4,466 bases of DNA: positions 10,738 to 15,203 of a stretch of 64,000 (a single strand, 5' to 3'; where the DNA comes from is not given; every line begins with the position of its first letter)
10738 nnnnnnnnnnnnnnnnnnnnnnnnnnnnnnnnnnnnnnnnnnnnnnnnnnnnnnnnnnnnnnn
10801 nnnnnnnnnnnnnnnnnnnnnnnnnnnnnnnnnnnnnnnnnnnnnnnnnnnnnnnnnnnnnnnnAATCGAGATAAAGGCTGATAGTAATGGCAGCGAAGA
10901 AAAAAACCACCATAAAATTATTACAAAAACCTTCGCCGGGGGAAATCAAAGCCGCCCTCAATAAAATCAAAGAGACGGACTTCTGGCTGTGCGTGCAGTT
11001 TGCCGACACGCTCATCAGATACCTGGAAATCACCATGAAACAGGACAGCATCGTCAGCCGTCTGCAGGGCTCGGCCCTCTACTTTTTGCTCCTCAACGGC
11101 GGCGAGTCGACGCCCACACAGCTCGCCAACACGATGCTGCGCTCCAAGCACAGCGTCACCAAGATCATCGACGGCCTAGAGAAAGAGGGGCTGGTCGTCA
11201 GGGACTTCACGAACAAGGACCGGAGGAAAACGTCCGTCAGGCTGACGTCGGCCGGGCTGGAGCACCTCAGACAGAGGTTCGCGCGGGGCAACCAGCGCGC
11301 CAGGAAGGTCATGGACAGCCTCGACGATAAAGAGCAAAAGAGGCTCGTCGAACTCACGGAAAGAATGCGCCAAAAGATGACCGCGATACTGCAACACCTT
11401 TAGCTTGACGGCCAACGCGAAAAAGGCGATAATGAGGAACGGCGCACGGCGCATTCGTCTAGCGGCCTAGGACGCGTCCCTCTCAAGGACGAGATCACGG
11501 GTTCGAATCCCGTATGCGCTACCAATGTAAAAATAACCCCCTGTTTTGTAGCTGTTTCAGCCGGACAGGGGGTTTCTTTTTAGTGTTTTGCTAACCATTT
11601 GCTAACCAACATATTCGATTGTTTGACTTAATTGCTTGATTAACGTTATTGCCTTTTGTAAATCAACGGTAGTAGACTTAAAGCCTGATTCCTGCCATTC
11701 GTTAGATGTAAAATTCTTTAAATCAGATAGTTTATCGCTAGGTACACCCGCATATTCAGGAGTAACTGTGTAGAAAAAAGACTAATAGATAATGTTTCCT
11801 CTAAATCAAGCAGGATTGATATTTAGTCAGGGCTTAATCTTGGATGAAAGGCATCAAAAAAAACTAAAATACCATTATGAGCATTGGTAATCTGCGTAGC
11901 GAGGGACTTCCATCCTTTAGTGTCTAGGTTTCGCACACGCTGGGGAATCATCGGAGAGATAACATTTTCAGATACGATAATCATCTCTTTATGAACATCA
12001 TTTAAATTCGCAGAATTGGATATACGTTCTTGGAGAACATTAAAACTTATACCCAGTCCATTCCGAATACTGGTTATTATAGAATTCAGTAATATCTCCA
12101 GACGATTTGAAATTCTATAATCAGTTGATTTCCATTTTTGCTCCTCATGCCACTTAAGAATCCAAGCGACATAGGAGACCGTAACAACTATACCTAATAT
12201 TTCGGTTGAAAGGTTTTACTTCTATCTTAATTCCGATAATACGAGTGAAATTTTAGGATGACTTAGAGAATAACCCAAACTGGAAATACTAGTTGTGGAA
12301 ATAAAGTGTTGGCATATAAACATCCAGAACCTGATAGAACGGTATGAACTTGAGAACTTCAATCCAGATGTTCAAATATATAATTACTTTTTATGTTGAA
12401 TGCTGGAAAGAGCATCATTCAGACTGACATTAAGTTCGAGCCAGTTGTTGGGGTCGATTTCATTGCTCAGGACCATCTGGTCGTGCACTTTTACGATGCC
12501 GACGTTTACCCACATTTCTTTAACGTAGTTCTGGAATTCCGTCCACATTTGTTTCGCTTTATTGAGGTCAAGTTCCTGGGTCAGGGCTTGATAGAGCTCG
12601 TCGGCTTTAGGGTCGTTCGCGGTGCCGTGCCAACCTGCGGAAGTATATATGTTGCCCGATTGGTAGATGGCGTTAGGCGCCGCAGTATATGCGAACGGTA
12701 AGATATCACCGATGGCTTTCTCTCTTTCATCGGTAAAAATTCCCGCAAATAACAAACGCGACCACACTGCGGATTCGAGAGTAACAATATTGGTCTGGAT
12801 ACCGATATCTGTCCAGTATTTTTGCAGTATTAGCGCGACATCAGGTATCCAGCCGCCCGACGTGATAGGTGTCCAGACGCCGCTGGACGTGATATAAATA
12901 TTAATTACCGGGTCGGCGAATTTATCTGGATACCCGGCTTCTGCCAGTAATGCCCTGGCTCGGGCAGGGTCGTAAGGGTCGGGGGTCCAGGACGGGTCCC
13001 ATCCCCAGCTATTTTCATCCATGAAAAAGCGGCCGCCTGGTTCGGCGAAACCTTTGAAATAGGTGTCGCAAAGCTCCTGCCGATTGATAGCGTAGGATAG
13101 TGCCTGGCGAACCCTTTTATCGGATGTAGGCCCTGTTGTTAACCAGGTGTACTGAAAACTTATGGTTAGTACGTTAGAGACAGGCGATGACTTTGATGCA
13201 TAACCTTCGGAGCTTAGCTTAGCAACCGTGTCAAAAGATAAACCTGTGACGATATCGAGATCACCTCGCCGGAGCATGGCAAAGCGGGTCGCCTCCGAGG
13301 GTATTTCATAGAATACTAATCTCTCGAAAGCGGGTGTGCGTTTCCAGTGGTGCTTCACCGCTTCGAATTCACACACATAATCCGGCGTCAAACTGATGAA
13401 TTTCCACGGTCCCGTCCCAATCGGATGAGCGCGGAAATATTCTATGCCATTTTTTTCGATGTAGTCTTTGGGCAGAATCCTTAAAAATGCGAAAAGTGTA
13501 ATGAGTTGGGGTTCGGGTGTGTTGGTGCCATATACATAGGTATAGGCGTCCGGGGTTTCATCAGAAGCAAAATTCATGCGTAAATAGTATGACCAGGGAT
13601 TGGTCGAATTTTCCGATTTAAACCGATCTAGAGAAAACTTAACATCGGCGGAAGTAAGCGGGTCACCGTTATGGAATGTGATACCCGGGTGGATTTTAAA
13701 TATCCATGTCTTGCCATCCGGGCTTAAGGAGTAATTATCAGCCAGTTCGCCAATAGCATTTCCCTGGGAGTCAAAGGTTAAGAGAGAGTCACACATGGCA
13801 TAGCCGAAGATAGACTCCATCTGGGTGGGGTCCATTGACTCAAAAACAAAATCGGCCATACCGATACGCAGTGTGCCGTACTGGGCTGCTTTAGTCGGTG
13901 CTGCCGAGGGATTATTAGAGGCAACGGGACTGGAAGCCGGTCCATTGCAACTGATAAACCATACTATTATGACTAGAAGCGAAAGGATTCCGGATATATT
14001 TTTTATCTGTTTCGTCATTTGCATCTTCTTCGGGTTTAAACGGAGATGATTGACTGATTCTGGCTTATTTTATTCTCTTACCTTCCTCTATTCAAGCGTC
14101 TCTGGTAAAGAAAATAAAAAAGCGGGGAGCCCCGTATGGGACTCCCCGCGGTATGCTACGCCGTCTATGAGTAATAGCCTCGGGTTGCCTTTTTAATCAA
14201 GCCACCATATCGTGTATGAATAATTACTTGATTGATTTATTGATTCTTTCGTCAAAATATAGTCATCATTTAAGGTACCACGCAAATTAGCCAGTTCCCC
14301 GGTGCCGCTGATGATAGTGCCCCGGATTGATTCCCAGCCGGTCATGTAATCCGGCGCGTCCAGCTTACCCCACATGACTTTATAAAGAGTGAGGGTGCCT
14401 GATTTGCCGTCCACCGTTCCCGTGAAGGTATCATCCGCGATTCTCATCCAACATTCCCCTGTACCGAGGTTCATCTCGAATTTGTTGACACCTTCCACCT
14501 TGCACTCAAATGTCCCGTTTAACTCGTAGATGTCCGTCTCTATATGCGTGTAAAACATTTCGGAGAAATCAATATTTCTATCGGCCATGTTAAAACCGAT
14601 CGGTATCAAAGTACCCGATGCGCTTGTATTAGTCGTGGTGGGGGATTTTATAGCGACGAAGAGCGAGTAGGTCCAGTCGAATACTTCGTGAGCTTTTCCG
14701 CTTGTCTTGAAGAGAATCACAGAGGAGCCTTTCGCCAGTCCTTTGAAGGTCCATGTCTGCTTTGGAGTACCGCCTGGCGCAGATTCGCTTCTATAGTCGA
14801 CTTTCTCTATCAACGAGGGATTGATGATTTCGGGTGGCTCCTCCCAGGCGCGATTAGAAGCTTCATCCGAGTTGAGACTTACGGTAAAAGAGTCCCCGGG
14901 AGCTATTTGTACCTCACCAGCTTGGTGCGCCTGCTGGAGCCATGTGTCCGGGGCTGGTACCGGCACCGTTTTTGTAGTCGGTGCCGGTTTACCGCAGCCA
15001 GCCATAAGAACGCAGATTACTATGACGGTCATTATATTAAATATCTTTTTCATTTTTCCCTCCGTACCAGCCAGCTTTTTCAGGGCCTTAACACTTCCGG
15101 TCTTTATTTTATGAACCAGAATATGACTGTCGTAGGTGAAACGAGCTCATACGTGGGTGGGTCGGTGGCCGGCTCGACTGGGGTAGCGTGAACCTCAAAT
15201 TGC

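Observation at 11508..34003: A 22.5-kb lower-GC block flanked by an exact 19-nt repeat of the tRNA-Glu 3' end: putative integrated island without an integrase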

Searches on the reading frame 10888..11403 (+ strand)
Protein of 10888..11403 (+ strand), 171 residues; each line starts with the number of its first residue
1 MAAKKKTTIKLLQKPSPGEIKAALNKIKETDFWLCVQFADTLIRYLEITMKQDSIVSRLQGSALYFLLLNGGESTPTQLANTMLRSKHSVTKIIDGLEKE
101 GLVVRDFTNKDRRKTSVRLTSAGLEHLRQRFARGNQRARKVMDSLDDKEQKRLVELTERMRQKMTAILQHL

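Call 11: find_encoding_contigs(protein=window:10888-11403:+, flank=10000, max_places=10)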
Protein window:10888-11403:+ (171 aa): no gene with exactly this product is on record in the collection.

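Call 28: find_homologous_proteins(query=window:10888-11403:+, max_evalue=1e-30)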
Query window:10888-11403:+ (171 aa): 117 proteins with E <= 1e-30 among 186 candidates.
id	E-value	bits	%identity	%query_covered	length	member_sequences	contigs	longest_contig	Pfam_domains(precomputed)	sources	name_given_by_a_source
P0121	4.1e-103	360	100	100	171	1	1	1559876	PF01047.29,PF12802.14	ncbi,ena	-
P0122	3.1e-86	305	85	100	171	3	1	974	PF01047.29,PF12802.14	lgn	-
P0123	8.4e-84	297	81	100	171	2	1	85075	PF01047.29,PF12802.14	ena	-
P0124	2.0e-83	296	81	100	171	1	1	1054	PF01047.29,PF12802.14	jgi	-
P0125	3.4e-83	295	81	100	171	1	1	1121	PF01047.29,PF12802.14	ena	-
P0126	5.1e-83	294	80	100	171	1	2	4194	PF01047.29,PF12802.14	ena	-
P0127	1.3e-82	293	81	100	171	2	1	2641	PF01047.29,PF12802.14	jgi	jgi:DNA-binding MarR family transcriptional regulator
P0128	5.8e-82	291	81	100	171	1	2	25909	PF01047.29,PF12802.14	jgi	jgi:DNA-binding MarR family transcriptional regulator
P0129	7.1e-82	291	80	98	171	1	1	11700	PF01047.29,PF12802.14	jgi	jgi:DNA-binding MarR family transcriptional regulator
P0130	4.4e-81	288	79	99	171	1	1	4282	PF01047.29,PF12802.14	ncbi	-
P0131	7.0e-81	287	80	99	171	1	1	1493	PF01047.29,PF12802.14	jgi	jgi:DNA-binding MarR family transcriptional regulator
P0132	6.6e-80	284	77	100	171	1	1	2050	PF01047.29,PF12802.14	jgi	jgi:DNA-binding MarR family transcriptional regulator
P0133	1.0e-79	284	78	100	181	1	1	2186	PF01047.29,PF12802.14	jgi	jgi:DNA-binding MarR family transcriptional regulator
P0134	1.1e-79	284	77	100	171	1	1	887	PF01047.29,PF12802.14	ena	-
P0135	1.4e-79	283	77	100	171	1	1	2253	PF01047.29,PF12802.14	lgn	-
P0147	1.1e-77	277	77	100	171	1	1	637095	PF01047.29,PF12802.14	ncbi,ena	-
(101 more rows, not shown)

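Call 30: find_encoding_contigs(protein=P0123, flank=10000, max_places=3)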
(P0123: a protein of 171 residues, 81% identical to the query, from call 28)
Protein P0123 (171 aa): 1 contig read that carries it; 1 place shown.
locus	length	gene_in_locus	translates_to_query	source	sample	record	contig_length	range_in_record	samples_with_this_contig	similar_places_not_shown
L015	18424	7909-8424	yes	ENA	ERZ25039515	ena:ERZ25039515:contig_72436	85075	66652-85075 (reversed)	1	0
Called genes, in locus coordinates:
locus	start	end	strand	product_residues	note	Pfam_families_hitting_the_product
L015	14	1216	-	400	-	PF02515:CoA_transf_3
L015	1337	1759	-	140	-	PF02515:CoA_transf_3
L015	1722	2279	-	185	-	PF02515:CoA_transf_3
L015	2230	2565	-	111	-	PF02515:CoA_transf_3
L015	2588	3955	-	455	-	PF05378:Hydant_A_N (weak), PF13941:MutL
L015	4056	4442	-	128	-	PF02310:B12-binding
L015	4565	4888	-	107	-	PF06368:Met_asp_mut_E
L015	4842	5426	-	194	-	PF06368:Met_asp_mut_E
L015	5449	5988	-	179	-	PF06368:Met_asp_mut_E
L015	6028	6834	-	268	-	PF00106:adh_short, PF08659:KR, PF13561:adh_short_C2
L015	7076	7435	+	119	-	PF00106:adh_short, PF08659:KR, PF13561:adh_short_C2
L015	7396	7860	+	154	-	PF00106:adh_short, PF13561:adh_short_C2, PF23441:SDR (weak)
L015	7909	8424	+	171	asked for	PF01047:MarR, PF12802:MarR_2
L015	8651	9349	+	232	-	PF02771:Acyl-CoA_dh_N, PF02770:Acyl-CoA_dh_M (weak)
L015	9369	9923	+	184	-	PF00441:Acyl-CoA_dh_1 (weak)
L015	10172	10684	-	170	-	PF03551:PadR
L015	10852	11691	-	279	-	PF07670:Gate, PF07664:FeoB_C, PF07670:Gate (weak)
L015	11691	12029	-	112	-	-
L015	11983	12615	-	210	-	PF02421:FeoB_N, PF17910:FeoB_Cyto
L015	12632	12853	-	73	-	PF02421:FeoB_N, PF01926:MMR_HSR1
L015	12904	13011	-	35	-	PF04023:FeoA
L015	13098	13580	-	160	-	PF01047:MarR (weak), PF01325:Fe_dep_repress, PF13412:HTH_24 (weak), PF02742:Fe_dep_repr_C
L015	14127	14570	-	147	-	-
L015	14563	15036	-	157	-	-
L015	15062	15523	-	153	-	-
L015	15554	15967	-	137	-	PF00070:Pyr_redox, PF07992:Pyr_redox_2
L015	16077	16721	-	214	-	PF00724:Oxidored_FMN (faint), PF00070:Pyr_redox (faint), PF00890:FAD_binding_2 (faint), PF01134:GIDA (weak), PF03486:HI0933_like (weak), PF07992:Pyr_redox_2, PF12831:FAD_oxidored (weak), PF13450:NAD_binding_8, +1 more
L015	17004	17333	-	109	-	PF00724:Oxidored_FMN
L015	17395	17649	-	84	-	PF00724:Oxidored_FMN (weak)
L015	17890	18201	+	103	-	-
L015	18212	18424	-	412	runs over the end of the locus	PF03600:CitMHS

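Call 31: find_encoding_contigs(protein=P0128, flank=10000, max_places=3)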
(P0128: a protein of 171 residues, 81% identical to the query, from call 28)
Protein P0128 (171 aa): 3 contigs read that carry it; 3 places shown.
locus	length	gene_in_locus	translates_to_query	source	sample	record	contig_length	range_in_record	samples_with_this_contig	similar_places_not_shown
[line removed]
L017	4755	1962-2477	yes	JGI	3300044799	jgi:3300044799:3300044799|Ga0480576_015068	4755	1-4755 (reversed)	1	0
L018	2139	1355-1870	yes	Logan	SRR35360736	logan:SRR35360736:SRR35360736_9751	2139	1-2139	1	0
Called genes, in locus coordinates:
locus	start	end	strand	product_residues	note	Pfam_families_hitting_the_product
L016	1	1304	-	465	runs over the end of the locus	PF03972:MmgE_PrpD_N, PF19305:MmgE_PrpD_C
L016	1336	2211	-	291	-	PF00378:ECH_1, PF16113:ECH_2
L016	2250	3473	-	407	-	PF02515:CoA_transf_3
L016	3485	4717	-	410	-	PF02515:CoA_transf_3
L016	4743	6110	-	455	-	PF05378:Hydant_A_N (faint), PF13941:MutL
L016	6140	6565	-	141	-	PF02310:B12-binding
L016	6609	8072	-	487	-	PF06368:Met_asp_mut_E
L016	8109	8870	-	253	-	PF00106:adh_short, PF13561:adh_short_C2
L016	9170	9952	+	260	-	PF00106:adh_short, PF08659:KR, PF23441:SDR (weak), PF13561:adh_short_C2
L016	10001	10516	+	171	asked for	PF01047:MarR, PF12802:MarR_2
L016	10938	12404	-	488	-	-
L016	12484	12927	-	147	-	-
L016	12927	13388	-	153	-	-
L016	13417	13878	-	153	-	-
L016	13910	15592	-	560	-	PF00724:Oxidored_FMN, PF13738:Pyr_redox_3 (faint), PF00890:FAD_binding_2 (faint), PF03486:HI0933_like (weak), PF07992:Pyr_redox_2, PF12831:FAD_oxidored (weak), PF13450:NAD_binding_8 (weak), PF00070:Pyr_redox, +3 more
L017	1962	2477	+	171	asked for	PF01047:MarR, PF12802:MarR_2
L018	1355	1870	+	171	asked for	PF01047:MarR, PF12802:MarR_2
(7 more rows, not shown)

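Call 32: find_encoding_contigs(protein=P0147, flank=10000, max_places=3)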
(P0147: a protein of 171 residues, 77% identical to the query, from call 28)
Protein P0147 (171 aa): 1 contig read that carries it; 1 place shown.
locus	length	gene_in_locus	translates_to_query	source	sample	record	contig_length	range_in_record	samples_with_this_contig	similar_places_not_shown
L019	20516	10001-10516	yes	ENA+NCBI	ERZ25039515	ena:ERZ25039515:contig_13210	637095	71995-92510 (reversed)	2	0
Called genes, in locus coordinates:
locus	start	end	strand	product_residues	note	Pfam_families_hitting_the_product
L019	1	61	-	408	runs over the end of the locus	PF02515:CoA_transf_3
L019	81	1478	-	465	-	PF03972:MmgE_PrpD_N, PF19305:MmgE_PrpD_C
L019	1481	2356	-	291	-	PF00378:ECH_1, PF16113:ECH_2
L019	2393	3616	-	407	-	PF02515:CoA_transf_3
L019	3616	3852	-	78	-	-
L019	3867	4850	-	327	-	PF02515:CoA_transf_3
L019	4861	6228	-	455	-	PF05378:Hydant_A_N (faint), PF13941:MutL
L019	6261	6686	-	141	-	PF02310:B12-binding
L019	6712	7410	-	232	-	PF06368:Met_asp_mut_E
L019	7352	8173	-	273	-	PF06368:Met_asp_mut_E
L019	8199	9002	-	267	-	PF00106:adh_short, PF08659:KR (weak), PF13561:adh_short_C2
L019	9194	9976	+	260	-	PF00106:adh_short, PF08659:KR, PF13561:adh_short_C2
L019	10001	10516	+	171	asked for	PF01047:MarR (weak), PF12802:MarR_2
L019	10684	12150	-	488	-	-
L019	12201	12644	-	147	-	-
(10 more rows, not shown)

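Call 55: find_encoding_contigs(protein=P0121, flank=1000, max_places=2)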
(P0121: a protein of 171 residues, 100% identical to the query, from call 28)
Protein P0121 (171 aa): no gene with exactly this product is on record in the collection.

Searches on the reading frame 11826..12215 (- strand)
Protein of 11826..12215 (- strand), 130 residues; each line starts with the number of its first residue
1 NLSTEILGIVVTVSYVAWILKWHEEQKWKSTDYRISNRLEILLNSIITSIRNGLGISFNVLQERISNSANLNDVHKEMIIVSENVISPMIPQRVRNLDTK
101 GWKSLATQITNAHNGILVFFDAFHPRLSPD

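Call 74: search_protein_families(library=pfam, proteins=[window:11826-12215:-], max_evalue=0.01)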
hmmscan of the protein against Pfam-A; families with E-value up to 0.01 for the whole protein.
seq(130 aa): 0 families

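Call 85: search_protein_families(library=phrogs, proteins=[window:11826-12215:-], max_evalue=0.001)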
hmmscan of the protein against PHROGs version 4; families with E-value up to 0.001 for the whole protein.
seq(130 aa): 0 families

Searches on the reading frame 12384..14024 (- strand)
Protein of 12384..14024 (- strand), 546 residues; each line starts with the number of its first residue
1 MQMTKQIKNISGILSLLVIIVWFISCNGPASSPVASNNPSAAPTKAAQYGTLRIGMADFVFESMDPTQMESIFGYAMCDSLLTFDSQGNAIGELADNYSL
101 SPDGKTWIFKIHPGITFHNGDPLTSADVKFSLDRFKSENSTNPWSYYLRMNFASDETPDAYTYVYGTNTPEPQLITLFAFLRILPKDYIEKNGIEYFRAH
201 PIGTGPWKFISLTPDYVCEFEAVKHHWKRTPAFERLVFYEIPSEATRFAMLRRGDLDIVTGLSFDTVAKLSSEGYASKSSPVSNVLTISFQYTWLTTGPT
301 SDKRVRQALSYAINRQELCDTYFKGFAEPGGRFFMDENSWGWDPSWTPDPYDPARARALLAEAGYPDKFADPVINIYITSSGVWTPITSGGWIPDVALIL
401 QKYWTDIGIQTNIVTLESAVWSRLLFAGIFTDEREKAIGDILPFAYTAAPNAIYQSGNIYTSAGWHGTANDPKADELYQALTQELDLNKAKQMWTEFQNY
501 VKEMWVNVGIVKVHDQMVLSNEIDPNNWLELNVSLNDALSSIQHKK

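Call 8: search_protein_families(library=pfam, proteins=[window:12384-14024:-], max_evalue=0.01)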
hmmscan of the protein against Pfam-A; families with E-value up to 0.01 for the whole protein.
window:12384-14024:- (546 aa): 1 family
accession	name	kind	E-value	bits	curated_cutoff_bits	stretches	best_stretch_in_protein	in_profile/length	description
PF00496.27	SBP_bac_5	-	1.3e-73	248.7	32.4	1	91-421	3-330/368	Bacterial extracellular solute-binding proteins, family 5 Middle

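Call 87: list_cluster_members(proteins=[window:12384-14024:-, window:24409-25371:-, window:25347-26780:-, window:28476-30131:-, window:22066-22740:+, window:10888-11403:+, window:34036-34524:+, window:10082-10864:+, window:40901-41608:+])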
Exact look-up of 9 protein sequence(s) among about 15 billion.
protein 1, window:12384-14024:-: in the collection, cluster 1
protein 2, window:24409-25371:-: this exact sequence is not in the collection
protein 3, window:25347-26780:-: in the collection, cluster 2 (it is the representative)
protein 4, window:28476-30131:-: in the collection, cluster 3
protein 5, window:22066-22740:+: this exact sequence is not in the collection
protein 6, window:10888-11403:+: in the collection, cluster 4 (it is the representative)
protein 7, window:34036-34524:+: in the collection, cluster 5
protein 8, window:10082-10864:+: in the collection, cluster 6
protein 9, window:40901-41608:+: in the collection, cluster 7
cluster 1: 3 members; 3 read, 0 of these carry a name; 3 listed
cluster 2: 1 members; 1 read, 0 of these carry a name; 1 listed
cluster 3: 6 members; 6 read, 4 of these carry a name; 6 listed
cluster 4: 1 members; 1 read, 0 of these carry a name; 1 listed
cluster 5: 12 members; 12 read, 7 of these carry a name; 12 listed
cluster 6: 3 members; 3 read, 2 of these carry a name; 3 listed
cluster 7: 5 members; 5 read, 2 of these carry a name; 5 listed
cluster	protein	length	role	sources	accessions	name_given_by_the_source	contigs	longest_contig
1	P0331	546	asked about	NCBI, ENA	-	-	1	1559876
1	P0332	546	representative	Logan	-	-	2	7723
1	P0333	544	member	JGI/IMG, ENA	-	-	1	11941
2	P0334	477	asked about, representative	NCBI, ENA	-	-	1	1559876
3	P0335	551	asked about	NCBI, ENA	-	-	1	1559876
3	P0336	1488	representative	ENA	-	-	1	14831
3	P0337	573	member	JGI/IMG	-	heterodisulfide reductase subunit A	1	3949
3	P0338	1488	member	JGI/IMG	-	homotetrameric NADPH-dependent glutamate synthase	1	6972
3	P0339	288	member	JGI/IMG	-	heterodisulfide reductase subunit A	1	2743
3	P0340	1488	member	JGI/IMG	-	homotetrameric NADPH-dependent glutamate synthase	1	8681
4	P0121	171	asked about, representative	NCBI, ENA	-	-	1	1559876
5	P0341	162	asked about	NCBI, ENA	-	-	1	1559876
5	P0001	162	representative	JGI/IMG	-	hypothetical protein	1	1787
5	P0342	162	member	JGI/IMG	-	hypothetical protein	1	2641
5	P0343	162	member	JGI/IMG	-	hypothetical protein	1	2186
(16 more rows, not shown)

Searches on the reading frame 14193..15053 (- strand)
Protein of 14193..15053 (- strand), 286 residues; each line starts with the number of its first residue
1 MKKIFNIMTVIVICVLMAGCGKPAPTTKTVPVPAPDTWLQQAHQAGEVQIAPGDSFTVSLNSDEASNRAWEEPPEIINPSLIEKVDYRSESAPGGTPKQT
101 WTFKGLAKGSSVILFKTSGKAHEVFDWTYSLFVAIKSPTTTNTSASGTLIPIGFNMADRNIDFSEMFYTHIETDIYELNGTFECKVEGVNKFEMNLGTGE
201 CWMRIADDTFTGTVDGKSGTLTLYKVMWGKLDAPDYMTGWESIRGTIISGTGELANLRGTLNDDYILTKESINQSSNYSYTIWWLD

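Call 8: search_protein_families(library=pfam, proteins=[window:14193-15053:-], max_evalue=0.01)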
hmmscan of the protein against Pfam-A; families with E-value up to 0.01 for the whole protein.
window:14193-15053:- (286 aa): 2 families
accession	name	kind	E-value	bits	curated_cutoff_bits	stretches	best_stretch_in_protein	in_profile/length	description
PF11528.13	DUF3224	-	3.3e-05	24.1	25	1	174-262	25-111/126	Protein of unknown function (DUF3224)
PF09394.16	Inhibitor_I42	-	5.2e-05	23.9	27.2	1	51-117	3-73/91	Chagasin family peptidase inhibitor I42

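Call 85: search_protein_families(library=phrogs, proteins=[window:14193-15053:-], max_evalue=0.001)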
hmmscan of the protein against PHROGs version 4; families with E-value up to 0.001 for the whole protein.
window:14193-15053:- (286 aa): 0 families
